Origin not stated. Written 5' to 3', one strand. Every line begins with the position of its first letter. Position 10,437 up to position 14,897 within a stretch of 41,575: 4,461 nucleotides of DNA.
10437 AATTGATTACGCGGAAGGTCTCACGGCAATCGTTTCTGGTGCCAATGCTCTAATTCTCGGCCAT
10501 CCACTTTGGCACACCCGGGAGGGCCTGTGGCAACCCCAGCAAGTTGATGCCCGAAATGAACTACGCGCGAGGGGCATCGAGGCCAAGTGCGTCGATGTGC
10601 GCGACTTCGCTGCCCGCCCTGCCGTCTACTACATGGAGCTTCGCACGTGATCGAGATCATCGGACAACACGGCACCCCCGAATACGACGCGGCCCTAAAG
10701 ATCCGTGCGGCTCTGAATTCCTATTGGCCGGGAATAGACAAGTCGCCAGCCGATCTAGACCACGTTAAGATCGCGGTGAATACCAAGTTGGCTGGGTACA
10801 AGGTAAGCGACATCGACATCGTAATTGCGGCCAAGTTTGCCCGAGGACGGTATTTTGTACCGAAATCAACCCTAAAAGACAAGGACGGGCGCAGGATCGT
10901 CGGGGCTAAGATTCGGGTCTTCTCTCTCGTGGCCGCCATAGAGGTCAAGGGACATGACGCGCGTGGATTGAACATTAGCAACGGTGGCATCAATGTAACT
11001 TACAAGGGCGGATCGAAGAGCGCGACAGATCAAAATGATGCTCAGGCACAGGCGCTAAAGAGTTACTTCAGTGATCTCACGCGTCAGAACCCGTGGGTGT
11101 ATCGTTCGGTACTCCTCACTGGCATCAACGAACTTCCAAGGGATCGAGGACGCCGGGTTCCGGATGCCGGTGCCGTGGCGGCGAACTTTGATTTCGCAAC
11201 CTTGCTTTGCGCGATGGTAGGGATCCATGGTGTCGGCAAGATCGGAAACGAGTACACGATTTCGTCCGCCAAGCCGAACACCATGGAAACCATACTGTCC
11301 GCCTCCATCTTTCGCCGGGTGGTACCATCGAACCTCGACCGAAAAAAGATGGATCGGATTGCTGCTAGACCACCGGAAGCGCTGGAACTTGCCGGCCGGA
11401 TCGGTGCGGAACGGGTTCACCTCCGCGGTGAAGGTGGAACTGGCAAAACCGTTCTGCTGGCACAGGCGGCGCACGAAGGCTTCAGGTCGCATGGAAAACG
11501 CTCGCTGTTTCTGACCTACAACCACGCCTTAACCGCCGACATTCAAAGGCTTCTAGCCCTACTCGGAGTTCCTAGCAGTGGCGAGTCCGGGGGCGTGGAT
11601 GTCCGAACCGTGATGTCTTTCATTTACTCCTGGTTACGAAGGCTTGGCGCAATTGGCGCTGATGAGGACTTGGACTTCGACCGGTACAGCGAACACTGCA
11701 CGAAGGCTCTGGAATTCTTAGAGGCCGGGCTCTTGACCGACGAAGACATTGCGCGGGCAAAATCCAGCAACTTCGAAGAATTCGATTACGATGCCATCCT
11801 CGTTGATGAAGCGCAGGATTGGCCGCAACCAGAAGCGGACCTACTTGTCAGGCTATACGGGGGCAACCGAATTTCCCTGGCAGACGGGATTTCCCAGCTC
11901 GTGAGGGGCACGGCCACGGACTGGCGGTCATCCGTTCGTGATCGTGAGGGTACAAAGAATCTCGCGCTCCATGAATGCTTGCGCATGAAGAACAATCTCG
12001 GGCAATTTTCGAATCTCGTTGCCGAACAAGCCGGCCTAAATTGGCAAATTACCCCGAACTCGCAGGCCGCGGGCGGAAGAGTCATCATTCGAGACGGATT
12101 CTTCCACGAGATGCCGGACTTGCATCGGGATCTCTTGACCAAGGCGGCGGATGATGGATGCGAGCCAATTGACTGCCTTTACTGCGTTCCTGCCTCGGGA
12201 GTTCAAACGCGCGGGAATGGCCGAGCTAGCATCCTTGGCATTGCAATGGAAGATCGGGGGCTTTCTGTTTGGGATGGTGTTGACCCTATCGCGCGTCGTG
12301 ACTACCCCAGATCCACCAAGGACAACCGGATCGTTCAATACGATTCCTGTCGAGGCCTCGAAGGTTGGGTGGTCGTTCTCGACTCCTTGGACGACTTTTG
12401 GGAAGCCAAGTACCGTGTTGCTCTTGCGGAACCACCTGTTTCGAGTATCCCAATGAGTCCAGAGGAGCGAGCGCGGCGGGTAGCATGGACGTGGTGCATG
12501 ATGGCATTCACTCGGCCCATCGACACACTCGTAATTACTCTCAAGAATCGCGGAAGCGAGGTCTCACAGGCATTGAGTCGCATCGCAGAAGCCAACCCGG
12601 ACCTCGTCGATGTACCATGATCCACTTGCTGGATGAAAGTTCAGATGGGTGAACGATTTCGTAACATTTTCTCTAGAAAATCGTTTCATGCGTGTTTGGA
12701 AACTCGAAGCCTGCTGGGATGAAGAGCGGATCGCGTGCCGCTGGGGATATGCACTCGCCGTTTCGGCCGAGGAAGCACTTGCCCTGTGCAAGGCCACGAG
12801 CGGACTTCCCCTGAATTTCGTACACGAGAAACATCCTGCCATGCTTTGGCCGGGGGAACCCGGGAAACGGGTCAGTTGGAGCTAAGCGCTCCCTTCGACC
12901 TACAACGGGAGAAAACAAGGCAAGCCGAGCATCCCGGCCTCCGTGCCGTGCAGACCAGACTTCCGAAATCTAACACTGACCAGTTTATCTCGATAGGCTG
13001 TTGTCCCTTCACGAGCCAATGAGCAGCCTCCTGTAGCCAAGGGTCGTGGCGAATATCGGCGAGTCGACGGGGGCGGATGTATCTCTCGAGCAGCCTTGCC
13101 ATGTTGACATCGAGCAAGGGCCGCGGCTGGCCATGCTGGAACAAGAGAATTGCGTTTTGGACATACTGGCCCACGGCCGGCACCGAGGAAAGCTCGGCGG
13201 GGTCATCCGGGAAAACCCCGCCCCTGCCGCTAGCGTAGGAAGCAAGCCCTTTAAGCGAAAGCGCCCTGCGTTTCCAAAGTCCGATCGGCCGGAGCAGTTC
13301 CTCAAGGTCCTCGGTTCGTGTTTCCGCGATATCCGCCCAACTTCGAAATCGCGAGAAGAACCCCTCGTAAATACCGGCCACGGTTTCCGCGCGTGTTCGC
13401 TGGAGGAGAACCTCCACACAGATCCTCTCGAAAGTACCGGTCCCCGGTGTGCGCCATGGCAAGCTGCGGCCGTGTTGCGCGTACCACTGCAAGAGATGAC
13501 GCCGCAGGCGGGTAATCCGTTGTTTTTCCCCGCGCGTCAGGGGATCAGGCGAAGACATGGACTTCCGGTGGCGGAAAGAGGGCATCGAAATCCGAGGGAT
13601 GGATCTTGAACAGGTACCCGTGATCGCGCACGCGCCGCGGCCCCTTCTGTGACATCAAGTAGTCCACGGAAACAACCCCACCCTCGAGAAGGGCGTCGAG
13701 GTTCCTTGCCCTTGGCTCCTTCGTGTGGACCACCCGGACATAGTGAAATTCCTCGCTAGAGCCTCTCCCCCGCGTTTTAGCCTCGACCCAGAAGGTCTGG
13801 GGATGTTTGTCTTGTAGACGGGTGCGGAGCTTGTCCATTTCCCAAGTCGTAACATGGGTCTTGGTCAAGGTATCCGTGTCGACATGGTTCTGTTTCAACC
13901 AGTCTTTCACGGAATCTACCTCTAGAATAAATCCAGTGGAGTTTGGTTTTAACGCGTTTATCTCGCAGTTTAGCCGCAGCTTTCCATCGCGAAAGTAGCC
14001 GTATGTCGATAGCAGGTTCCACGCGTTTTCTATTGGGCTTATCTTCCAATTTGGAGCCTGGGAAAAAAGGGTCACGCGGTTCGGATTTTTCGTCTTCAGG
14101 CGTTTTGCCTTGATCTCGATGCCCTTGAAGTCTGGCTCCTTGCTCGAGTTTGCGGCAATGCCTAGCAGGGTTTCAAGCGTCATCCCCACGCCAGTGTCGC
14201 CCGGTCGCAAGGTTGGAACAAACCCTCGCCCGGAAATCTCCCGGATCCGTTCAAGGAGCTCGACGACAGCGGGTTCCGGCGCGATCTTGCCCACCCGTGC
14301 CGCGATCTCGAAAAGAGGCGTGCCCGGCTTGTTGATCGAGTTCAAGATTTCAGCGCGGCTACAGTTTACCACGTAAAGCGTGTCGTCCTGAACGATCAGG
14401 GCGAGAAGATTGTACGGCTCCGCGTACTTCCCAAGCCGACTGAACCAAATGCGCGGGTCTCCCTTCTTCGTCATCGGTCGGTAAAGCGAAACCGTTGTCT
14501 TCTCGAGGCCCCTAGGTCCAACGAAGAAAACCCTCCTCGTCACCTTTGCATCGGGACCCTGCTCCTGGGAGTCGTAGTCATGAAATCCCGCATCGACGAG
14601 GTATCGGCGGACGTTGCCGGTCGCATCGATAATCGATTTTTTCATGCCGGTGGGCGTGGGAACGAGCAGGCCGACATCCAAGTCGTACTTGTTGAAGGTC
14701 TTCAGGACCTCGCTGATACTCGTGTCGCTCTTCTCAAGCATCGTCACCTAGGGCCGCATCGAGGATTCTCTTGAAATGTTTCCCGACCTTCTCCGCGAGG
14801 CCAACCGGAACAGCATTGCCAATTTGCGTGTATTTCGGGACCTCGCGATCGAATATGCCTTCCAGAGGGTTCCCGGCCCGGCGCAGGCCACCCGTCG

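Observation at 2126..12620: Three-gene, translationally coupled operon: Druantia type III-like pair plus an unreported NERD nuclease-SF1 helicase partner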

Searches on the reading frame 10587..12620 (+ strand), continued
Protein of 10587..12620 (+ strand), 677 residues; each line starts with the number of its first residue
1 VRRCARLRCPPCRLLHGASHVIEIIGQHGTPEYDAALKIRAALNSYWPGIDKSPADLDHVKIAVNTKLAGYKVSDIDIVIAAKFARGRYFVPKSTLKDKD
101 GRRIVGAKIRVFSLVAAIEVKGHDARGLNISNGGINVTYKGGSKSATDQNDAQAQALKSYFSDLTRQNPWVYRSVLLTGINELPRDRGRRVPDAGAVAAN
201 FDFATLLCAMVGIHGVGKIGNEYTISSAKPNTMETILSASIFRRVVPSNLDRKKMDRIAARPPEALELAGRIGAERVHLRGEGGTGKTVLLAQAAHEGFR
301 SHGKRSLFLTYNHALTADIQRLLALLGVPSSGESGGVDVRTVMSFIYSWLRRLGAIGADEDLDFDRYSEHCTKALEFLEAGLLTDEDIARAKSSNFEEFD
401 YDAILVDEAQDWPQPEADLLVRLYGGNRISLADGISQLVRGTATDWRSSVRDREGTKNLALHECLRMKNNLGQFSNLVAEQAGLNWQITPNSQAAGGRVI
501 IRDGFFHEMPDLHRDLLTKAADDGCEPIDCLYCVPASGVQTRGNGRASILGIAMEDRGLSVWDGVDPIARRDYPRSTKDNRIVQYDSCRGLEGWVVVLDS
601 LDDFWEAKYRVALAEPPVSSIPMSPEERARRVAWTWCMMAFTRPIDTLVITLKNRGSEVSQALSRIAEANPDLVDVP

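Call 120: find_encoding_contigs(protein=P0248, flank=10000, max_places=2)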
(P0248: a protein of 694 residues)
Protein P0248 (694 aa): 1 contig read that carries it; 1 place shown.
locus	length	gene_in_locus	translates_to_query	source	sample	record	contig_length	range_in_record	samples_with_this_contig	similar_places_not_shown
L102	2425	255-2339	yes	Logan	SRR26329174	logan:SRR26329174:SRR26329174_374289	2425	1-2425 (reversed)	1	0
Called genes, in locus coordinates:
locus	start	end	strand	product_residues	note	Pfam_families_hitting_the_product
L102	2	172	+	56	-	?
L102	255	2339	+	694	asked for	PF00580:UvrD-helicase (faint), PF13245:AAA_19 (weak), PF25199:nSTAND_NTPase5 (faint)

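Call 121: find_encoding_contigs(protein=P0223, flank=10000, max_places=2)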
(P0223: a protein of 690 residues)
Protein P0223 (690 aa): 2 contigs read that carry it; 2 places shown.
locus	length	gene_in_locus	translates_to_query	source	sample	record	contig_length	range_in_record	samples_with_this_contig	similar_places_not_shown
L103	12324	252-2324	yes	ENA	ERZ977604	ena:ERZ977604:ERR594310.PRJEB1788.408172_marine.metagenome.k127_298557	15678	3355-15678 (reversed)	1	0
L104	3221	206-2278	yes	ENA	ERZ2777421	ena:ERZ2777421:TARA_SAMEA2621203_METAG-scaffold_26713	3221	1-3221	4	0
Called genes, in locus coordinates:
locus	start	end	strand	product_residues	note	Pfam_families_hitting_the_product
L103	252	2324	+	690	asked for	PF09848:SLFN-g3_helicase (weak)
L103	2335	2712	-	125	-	-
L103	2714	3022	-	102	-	-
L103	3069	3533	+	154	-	PF00565:SNase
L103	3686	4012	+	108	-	-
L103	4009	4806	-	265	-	PF00106:adh_short, PF08659:KR (weak), PF23441:SDR, PF13561:adh_short_C2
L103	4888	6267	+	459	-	PF00144:Beta-lactamase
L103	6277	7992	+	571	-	PF01019:G_glu_transpept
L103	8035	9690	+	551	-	PF01019:G_glu_transpept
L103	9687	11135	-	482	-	PF00939:Na_sulph_symp, PF03600:CitMHS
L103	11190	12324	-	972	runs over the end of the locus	PF07715:Plug, PF00593:TonB_dep_Rec_b-barrel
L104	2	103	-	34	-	?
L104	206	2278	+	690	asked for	PF09848:SLFN-g3_helicase (weak)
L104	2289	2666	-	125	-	-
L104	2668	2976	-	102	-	-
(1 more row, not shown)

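Call 122: find_encoding_contigs(protein=P0204, flank=10000, max_places=2)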
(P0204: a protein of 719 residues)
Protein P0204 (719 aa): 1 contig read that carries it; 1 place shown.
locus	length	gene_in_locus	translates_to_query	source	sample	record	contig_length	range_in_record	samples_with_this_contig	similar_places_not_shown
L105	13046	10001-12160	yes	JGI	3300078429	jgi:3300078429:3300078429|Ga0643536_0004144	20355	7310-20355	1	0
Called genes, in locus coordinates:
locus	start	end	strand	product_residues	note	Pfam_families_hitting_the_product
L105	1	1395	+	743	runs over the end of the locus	-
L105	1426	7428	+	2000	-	PF00270:DEAD (weak), PF27116:YjiV_N (weak), PF00271:Helicase_C (weak)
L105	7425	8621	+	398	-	PF12705:PDDEXK_1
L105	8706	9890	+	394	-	PF18062:RE_AspBHI_N, PF04471:Mrr_cat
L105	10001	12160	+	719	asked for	-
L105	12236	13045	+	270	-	?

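Call 123: find_encoding_contigs(protein=P0240, flank=10000, max_places=2)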
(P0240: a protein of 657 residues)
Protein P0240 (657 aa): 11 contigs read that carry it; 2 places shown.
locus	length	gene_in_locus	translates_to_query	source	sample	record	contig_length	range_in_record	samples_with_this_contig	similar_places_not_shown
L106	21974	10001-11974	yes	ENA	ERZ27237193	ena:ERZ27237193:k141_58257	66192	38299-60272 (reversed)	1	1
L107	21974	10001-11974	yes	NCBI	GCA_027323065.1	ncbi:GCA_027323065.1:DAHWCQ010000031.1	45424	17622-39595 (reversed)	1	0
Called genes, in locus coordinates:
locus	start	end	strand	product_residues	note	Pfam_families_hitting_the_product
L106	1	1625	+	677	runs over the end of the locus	PF00270:DEAD (faint), PF00580:UvrD-helicase, PF01443:Viral_helicase1 (faint), PF13086:AAA_11 (weak), PF13245:AAA_19, PF13538:UvrD_C_2 (faint), PF13361:UvrD_C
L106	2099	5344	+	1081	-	PF00270:DEAD (faint), PF00271:Helicase_C (weak)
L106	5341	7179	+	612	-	PF09369:MZB (weak)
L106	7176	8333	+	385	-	PF13245:AAA_19 (weak), PF09848:SLFN-g3_helicase (faint), PF13401:AAA_22 (faint), PF13361:UvrD_C (weak), PF13538:UvrD_C_2 (weak)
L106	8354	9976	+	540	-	-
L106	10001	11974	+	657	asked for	PF25199:nSTAND_NTPase5 (weak), PF00580:UvrD-helicase (faint)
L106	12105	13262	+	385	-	PF01527:HTH_Tnp_1, PF13518:HTH_28 (faint), PF13551:HTH_29 (faint), PF13276:HTH_21, PF00665:rve, PF13683:rve_3, PF13333:rve_2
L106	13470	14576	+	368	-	PF00145:DNA_methylase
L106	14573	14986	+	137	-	PF03852:Vsr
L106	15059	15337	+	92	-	-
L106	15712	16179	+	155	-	PF09015:NgoMIV_restric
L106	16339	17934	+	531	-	-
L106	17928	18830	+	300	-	-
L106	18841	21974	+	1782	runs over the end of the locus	PF00270:DEAD, PF27116:YjiV_N, PF00271:Helicase_C (weak)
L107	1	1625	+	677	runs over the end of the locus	PF00270:DEAD (faint), PF00580:UvrD-helicase, PF01443:Viral_helicase1 (faint), PF13086:AAA_11 (weak), PF13245:AAA_19, PF13538:UvrD_C_2 (faint), PF13361:UvrD_C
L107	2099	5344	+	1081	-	PF00270:DEAD (faint), PF00271:Helicase_C (weak)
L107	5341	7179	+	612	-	PF09369:MZB (weak)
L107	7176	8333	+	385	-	PF13245:AAA_19 (weak), PF09848:SLFN-g3_helicase (faint), PF13401:AAA_22 (faint), PF13361:UvrD_C (weak), PF13538:UvrD_C_2 (weak)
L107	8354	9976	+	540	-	-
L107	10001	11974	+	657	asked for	PF25199:nSTAND_NTPase5 (weak), PF00580:UvrD-helicase (faint)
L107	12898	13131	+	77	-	PF14748:P5CR_dimer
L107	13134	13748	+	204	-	-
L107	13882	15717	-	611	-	PF01019:G_glu_transpept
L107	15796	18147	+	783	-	PF01138:RNase_PH, PF03725:RNase_PH_C, PF03726:PNPase, PF01138:RNase_PH, PF00013:KH_1, PF00575:S1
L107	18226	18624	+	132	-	PF08570:DUF1761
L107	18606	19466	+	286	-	PF00106:adh_short, PF01370:Epimerase (weak), PF08659:KR, PF13561:adh_short_C2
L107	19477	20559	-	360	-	PF04055:Radical_SAM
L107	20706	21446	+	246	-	PF00106:adh_short, PF01370:Epimerase (weak), PF08659:KR, PF23441:SDR (weak), PF13561:adh_short_C2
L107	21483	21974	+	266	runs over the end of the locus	-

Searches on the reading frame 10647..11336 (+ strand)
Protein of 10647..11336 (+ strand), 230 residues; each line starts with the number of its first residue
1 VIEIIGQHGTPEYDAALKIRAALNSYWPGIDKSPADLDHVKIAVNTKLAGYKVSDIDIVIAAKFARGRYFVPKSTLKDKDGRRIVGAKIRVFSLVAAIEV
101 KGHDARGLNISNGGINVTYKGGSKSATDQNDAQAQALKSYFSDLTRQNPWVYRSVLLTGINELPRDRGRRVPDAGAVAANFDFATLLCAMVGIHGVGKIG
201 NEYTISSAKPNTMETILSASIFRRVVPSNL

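Call 81: search_protein_families(library=pfam, proteins=[window:10647-11336:+], max_evalue=10)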
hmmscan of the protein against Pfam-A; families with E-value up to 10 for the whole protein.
window:10647-11336:+ (230 aa): 1 family
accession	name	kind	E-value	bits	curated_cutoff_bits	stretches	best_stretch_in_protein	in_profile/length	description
PF08378.17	NERD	-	0.05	14.6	22.1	1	96-157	50-110/111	Nuclease-related domain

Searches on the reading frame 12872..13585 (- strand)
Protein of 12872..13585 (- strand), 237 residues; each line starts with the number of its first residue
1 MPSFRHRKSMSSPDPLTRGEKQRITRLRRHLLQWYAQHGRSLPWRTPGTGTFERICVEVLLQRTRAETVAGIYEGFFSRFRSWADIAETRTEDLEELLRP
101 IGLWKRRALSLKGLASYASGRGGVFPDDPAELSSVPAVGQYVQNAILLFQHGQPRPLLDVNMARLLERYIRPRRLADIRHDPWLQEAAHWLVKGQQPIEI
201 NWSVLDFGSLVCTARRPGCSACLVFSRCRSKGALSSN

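Call 8: search_protein_families(library=pfam, proteins=[window:12872-13585:-], max_evalue=0.01)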
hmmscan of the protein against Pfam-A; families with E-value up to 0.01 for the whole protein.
window:12872-13585:- (237 aa): 2 families
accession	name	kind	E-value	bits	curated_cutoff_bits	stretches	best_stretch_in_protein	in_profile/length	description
PF00730.31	HhH-GPD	-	2.3e-13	50.8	26.2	1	58-169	3-86/108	HhH-GPD superfamily base excision DNA repair protein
PF00633.29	HHH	-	0.0007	19.8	24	1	122-149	3-30/30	Helix-hairpin-helix motif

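Call 9: search_protein_families(library=padloc, proteins=[window:12872-13585:-], max_evalue=0.01)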
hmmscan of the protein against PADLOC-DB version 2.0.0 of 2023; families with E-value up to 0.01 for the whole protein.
window:12872-13585:- (237 aa): 1 family
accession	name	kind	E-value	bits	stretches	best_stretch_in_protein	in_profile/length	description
PDLC03398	REase_II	-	1.2e-24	85.2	1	31-228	16-213/221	Type II nicking endonuclease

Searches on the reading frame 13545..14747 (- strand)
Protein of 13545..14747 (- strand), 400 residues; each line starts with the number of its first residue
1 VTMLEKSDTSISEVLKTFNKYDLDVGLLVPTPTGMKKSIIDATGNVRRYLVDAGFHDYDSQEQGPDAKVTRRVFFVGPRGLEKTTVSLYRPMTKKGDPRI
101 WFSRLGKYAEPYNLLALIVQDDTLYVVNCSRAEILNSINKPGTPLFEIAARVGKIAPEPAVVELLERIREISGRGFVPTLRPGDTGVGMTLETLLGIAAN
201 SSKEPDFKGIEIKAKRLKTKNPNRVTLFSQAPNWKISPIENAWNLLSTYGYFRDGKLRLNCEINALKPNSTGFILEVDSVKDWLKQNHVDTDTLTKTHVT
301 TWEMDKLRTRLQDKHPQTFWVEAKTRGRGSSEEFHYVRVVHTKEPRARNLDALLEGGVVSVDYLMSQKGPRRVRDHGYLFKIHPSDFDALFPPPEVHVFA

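Call 8: search_protein_families(library=pfam, proteins=[window:13545-14747:-], max_evalue=0.01)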
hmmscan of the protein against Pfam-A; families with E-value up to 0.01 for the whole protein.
window:13545-14747:- (400 aa): 1 family
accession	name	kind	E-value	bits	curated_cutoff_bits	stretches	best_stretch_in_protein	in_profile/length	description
PF15515.12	MvaI_BcnI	-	3.7e-60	204.2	25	1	165-391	1-227/227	MvaI/BcnI restriction endonuclease family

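Call 9: search_protein_families(library=padloc, proteins=[window:13545-14747:-], max_evalue=0.01)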
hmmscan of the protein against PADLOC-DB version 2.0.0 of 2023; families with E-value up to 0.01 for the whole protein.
window:13545-14747:- (400 aa): 4 families
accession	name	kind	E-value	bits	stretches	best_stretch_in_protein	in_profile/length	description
PDLC03584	REase_II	-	6e-28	96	1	154-387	164-391/405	Type II restriction enzyme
PDLC03521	REase_II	-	2.3e-07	28.7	1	164-382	8-231/246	Type II restriction enzyme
PDLC03524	REase_II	-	0.0029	15.5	0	164-237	9-81/260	Type II restriction enzyme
PDLC03424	REase_II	-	0.0031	15.3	1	163-390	8-230/238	Type II restriction enzyme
